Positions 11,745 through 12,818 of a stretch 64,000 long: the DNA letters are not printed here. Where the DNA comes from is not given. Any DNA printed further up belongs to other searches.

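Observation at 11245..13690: A candidate novel abortive-infection module: 307-aa unknown, AbiGi-like, HEPN-like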

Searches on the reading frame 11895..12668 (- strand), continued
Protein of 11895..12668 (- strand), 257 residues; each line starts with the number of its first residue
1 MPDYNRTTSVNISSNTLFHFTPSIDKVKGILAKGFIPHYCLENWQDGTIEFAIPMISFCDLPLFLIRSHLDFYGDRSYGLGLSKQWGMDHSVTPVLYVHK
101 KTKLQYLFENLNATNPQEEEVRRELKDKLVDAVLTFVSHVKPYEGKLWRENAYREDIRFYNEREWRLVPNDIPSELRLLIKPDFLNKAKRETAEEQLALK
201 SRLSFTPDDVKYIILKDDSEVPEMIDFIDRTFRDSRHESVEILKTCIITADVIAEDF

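Call 77: search_protein_families(library=pfam, alignment_id=A9, max_evalue=0.001)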
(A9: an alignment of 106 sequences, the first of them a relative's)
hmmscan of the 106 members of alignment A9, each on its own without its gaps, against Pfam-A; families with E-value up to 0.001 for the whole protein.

A. member 1, L052:2693-2926:+ (77 aa): 0 families

B. families by the number of members that match (of 106 scanned): 103 families (the first 25 are shown)
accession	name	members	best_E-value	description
PF18735.6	HEPN_RiboL-PSP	2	4.5e-20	RiboL-PSP-HEPN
PF13428.12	TPR_14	2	8.8e-20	Tetratricopeptide repeat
PF00583.31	Acetyltransf_1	2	2.1e-16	Acetyltransferase (GNAT) family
PF13304.12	AAA_21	2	1.7e-12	AAA domain, putative AbiEii toxin, Type IV TA system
PF02463.25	SMC_N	2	3.4e-08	RecF/RecN/SMC N terminal domain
PF00749.27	tRNA-synt_1c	1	1.5e-105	tRNA synthetases class I (E and Q), catalytic domain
PF00515.34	TPR_1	1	1.5e-62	Tetratricopeptide repeat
PF02355.23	SecD_SecF_C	1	3.4e-54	Protein export membrane protein SecD/SecF, C-terminal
PF01075.23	Glyco_transf_9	1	1.4e-52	Glycosyltransferase family 9 (heptosyltransferase)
PF07719.23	TPR_2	1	4.9e-52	Tetratricopeptide repeat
PF13414.12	TPR_11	1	1.4e-50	TPR repeat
PF13307.12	Helicase_C_2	1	8.6e-49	Helicase C-terminal domain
PF13431.12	TPR_17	1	1.2e-47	Tetratricopeptide repeat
PF25021.1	TEN_NHL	1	8.5e-45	Teneurin NHL domain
PF13181.12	TPR_8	1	6.1e-44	Tetratricopeptide repeat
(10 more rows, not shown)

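Call 80: search_protein_families(library=padloc, alignment_id=A9, max_evalue=0.001)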
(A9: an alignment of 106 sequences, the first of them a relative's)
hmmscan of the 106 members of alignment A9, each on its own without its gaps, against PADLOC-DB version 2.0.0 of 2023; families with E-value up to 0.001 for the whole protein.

A. member 1, L052:2693-2926:+ (77 aa): 0 families

B. families by the number of members that match (of 106 scanned): 143 families (the first 25 are shown)
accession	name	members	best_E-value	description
PDLC04135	mad3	3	1.8e-15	mads_3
PDLC02980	AriA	2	2.1e-14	-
PDLC02335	AbiLi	2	1.9e-13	AbiLi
PDLC04236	PDC-M01A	2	8.9e-11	-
PDLC04140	mad8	2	6.2e-06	mads_8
PDLC03957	bSEFIR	1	7.4e-113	-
PDLC03854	LmuA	1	5e-112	-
PDLC02982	AriAB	1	5.5e-94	-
PDLC05007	PDC-S35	1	8.7e-90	-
PDLC04109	PD-T7-4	1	2.9e-81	-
PDLC05005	PDC-S35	1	2.5e-79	-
PDLC05004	PDC-S35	1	1e-76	-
PDLC01439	typeIV_DinG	1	3e-76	CAS-IV-A; associated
PDLC03805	RTasMBL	1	1.4e-63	DRT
PDLC04743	PDC-M62B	1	7e-61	-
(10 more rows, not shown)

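Call 89: search_protein_families(library=pfam, proteins=[L079:1253-1882:+, L094:1472-2056:+, L089:2257-2916:+, L107:4360-4998:+, L108:4489-5130:+, L110:4371-5042:+, L075:4392-5117:+, L063:2453-2947:+, L053:4277-5317:+, L102:4402-5502:+], max_evalue=0.1)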
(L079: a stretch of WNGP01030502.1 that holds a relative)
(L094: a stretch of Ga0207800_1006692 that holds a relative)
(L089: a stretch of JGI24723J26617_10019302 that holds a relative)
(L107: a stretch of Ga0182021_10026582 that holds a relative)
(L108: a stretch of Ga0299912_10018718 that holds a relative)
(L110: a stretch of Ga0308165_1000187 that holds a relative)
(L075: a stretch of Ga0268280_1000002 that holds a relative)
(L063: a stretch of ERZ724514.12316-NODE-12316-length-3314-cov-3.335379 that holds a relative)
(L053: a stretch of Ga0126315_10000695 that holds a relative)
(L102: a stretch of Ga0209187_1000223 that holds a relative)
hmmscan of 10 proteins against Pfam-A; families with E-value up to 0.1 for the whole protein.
L079:1253-1882:+ (209 aa): 0 families

L094:1472-2056:+ (194 aa): 4 families
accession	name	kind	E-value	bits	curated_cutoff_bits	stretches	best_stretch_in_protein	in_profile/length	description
PF13302.13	Acetyltransf_3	-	1.1e-37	130.2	25.4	1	22-162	1-137/138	Acetyltransferase (GNAT) domain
PF00583.31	Acetyltransf_1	-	4.5e-10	40.2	20.7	1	55-161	12-115/116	Acetyltransferase (GNAT) family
PF13420.13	Acetyltransf_4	-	0.00056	20.4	24.3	1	30-169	6-141/155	Acetyltransferase (GNAT) domain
PF13523.12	Acetyltransf_8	-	0.0069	16.4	27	1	108-166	82-141/145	Acetyltransferase (GNAT) domain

L089:2257-2916:+ (219 aa): 1 family
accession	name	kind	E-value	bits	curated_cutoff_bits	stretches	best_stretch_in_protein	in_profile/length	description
PF08139.17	LPAM_1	-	0.0013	19.5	20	1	1-18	1-18/18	Prokaryotic membrane lipoprotein lipid attachment site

L107:4360-4998:+ (212 aa): 1 family
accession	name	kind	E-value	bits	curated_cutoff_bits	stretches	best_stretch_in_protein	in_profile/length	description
PF04199.19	Cyclase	-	5.4e-27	95.2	23.1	1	10-156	1-142/142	Putative cyclase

L108:4489-5130:+ (213 aa): 1 family
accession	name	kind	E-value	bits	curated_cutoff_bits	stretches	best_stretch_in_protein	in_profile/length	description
PF15881.10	DUF4734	-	0.0022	18.6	25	1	120-145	39-64/91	Domain of unknown function (DUF4734)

L110:4371-5042:+ (223 aa): 3 families
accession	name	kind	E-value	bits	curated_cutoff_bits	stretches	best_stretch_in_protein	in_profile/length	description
PF18735.6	HEPN_RiboL-PSP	-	0.00067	20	28.4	1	178-219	143-182/191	RiboL-PSP-HEPN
PF13643.11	DUF4145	-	0.035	14.6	23.1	0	127-211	13-83/88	Domain of unknown function (DUF4145)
PF00042.28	Globin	-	0.047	14.6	22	0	18-57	54-96/117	Globin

L075:4392-5117:+ (241 aa): 0 families

L063:2453-2947:+ (164 aa): 0 families

L053:4277-5317:+ (346 aa): 4 families
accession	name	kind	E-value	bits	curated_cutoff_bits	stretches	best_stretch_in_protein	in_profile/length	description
PF13271.11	DUF4062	-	6e-32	110.1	24.7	1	13-95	1-82/82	Domain of unknown function (DUF4062)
PF21980.2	MksE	-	0.066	14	27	0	270-310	119-157/163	Condensin complex protein MksE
PF05812.17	Herpes_BLRF2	-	0.076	13.6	25.8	0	185-210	7-31/119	Herpesvirus BLRF2 protein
PF21572.2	Nop5_56-rel_N_Arc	-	0.098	13.5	27.8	0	97-167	54-125/128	Archaeal Nop5/56-rel, N-terminal domain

L102:4402-5502:+ (366 aa): 4 families
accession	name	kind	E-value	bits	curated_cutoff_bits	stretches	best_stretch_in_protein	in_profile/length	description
PF00753.33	Lactamase_B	-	2.3e-08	34.6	22.7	1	31-90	13-65/196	Metallo-beta-lactamase superfamily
PF12706.13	Lactamase_B_2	-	0.00045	20.3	27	1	35-153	2-116/200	Beta-lactamase superfamily domain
PF19583.5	ODP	-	0.00076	19.8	27.2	1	31-104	10-76/194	ODP family beta lactamase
PF16661.11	Lactamase_B_6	-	0.093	12.5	27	0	33-94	6-62/193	Metallo-beta-lactamase superfamily domain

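Call 94: search_dna_similar(query=L048:4762-5979:+, collection=plasmids, mode=protein, max_evalue=0.00001, max_rows=24, rows=spread)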
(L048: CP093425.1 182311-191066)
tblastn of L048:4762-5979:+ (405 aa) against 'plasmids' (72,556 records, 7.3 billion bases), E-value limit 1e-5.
Records with a match: 21; places in all: 21; records where one place covers at least 80% of the query: 14.
Best place of each record, by identity: >=99% 8; 95-99% 1; <60% 12.
By first word of the organism name: Bacillus 9; Enterococcus 6; Lactococcus 5; Niallia 1.
By predicted mobility (MOB-suite, as given by PLSDB): non-mobilizable 10; conjugative 6; mobilizable 5.
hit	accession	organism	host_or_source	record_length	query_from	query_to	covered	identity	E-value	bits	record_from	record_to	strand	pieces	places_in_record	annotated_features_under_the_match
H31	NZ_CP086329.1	Bacillus pacificus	single cell culture,sludge from ...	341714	16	405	96%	100.0%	0e+0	778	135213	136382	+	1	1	abortive infection system toxin AbiGii family protein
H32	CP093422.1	Bacillus paranthracis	cell culture,sufu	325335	16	405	96%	100.0%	0e+0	778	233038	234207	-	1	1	abortive infection system toxin AbiGii family protein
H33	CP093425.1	Bacillus pacificus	cell culture,sufu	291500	16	405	96%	100.0%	0e+0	778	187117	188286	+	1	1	abortive infection system toxin AbiGii family protein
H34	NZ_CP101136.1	Bacillus paranthracis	single cell,soil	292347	16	405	96%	100.0%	0e+0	778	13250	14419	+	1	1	abortive infection system toxin AbiGii family protein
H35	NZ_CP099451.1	Bacillus pacificus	chicken,assembly Genome,intestine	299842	16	405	96%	100.0%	0e+0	778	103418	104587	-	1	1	abortive infection system toxin AbiGii family protein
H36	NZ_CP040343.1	Bacillus cereus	Apostichopus japonicus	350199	16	405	96%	100.0%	0e+0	778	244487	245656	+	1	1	abortive infection system toxin AbiGii family protein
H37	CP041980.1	Bacillus paranthracis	Homo sapiens,stool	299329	16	405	96%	100.0%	0e+0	778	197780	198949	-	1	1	hypothetical protein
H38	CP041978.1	Bacillus pacificus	Homo sapiens,stool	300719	16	405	96%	100.0%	0e+0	778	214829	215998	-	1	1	hypothetical protein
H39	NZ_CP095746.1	Niallia sp. Man26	Penaeus monodon,whole ...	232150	16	404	96%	42.1%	7e-80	275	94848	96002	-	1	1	abortive infection system toxin AbiGii family protein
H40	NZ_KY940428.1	Bacillus sp. (in: firmicutes)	soil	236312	265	405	35%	98.6%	7e-81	278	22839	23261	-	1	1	abortive infection system toxin AbiGii family protein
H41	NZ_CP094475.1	Lactococcus lactis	kefir grains,pure culture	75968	23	392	91%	20.1%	6e-6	56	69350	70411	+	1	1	abiGII: abortive phage resistance protein AbiGII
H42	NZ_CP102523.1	Lactococcus lactis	Homo sapiens,Cell culture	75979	23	392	91%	20.1%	6e-6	56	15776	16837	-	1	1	abortive phage resistance protein AbiGII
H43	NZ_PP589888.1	Lactococcus sp.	Bacterial culture,Dairy environment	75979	23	392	91%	20.1%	6e-6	56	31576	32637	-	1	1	abiGII: abortive phage resistance protein AbiGII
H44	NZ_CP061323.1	Lactococcus lactis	butter,butter starter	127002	23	392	91%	20.1%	6e-6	56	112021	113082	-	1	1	abiGII: abortive phage resistance protein AbiGII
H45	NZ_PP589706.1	Lactococcus sp.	Bacterial culture,Dairy environment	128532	23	392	91%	20.1%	6e-6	56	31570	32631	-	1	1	abiGII: abortive phage resistance protein AbiGII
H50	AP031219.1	Enterococcus faecalis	Homo sapiens,fecal sample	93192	133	360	56%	24.7%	7e-6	56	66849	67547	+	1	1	hypothetical protein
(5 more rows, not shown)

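Call 95: get_annotated_region(hit=H41, flank=2500)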
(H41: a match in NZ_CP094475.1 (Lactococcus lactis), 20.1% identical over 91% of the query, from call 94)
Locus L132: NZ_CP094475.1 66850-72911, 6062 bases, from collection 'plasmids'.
description: Lactococcus lactis strain SCB469 plasmid unnamed1, complete sequence
organism: Lactococcus lactis (NCBI taxid 1358)
taxonomy: Bacteria; Bacillota; Bacilli; Lactobacillales; Streptococcaceae; Lactococcus; Lactococcus lactis
host: -; source: kefir grains,pure culture; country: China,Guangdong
typing (MOB-suite, as given by PLSDB): conjugative; replicon rep_cluster_664; relaxase MOBQ; mating-pair formation MPF_T
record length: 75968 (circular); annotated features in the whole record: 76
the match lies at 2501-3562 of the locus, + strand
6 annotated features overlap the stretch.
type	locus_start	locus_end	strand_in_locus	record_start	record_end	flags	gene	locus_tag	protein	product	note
CDS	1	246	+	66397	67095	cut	-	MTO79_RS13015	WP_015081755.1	CPBP family intramembrane glutamic endopeptidase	-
CDS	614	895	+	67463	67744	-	-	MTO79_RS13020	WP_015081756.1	hypothetical protein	-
CDS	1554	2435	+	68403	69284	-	abiGI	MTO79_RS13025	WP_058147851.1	abortive phage resistance protein AbiGI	-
CDS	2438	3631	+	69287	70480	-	abiGII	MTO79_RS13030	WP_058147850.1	abortive phage resistance protein AbiGII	-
CDS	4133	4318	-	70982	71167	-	-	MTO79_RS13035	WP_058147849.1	hypothetical protein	-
CDS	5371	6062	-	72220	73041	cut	-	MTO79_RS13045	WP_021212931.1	DUF6339 family protein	-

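Call 96: get_annotated_region(hit=H50, flank=2500)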
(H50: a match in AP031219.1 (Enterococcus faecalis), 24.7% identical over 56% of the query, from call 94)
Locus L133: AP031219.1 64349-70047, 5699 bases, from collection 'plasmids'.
description: Enterococcus faecalis EF01 plasmid pEF01-1 DNA, complete sequence
organism: Enterococcus faecalis (NCBI taxid 1351)
taxonomy: Bacteria; Bacillota; Bacilli; Lactobacillales; Enterococcaceae; Enterococcus; Enterococcus faecalis
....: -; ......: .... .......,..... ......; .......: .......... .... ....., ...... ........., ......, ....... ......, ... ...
typing (MOB-suite, as given by PLSDB): mobilizable; replicon rep_cluster_992; relaxase MOBC
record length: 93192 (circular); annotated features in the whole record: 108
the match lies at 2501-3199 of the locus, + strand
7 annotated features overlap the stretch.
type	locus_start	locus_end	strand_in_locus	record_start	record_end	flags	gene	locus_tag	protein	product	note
CDS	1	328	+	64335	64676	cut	-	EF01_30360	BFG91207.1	hypothetical protein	-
CDS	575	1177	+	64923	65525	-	-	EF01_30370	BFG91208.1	Fic family protein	-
CDS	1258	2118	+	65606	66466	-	-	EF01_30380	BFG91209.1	abortive infection system antitoxin AbiGi family protein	-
CDS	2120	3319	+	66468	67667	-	-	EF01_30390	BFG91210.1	hypothetical protein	-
CDS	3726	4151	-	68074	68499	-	-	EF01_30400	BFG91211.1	MarR family transcriptional regulator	-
CDS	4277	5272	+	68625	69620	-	-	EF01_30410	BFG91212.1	oxidoreductase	-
CDS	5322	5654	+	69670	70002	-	-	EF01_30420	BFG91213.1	hypothetical protein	-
